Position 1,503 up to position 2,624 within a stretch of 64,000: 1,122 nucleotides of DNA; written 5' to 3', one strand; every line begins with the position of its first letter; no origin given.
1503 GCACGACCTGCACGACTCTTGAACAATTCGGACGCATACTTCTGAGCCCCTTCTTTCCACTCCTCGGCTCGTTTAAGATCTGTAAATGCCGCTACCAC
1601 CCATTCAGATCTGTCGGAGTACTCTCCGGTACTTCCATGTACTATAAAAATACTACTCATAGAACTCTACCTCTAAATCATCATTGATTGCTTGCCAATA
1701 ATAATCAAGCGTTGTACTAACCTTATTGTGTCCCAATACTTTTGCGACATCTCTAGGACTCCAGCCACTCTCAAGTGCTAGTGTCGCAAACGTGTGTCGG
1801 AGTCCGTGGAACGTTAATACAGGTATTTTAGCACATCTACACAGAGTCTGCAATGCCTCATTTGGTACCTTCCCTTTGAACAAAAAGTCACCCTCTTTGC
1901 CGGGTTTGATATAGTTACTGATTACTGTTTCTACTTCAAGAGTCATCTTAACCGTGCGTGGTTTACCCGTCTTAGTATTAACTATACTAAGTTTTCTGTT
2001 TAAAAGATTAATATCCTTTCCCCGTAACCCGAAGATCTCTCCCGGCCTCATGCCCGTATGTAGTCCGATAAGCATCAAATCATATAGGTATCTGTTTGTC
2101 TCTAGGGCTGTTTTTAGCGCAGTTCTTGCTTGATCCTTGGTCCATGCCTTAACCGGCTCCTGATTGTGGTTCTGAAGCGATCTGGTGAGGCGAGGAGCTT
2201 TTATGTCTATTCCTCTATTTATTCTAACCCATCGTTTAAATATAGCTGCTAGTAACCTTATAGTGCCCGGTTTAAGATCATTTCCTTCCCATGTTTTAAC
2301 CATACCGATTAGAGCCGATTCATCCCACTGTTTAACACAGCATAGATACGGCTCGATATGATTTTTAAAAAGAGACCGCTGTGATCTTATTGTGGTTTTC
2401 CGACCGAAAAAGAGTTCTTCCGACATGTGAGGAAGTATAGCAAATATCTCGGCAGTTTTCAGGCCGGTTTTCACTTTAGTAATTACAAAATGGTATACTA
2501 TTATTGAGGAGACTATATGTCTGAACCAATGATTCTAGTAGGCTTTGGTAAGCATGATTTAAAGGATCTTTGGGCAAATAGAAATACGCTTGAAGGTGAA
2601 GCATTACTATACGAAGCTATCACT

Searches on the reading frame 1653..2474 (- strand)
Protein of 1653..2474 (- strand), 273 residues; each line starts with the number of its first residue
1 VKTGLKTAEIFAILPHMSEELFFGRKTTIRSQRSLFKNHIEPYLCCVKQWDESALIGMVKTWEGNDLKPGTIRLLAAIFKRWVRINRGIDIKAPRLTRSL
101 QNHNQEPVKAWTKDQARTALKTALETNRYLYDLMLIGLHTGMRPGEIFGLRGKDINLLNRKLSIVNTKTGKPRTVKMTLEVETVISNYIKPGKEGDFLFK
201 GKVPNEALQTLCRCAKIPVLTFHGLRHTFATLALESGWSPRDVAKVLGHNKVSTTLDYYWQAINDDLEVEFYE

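Call 27: search_protein_families(library=pfam, proteins=[window:1653-2474:-], max_evalue=0.01)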
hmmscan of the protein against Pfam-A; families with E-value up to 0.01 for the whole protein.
window:1653-2474:- (273 aa): 1 family
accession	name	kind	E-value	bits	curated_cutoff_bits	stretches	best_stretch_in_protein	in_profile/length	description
PF00589.27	Phage_integrase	-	6.9e-25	88.2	27.1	1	112-260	4-166/172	Phage integrase family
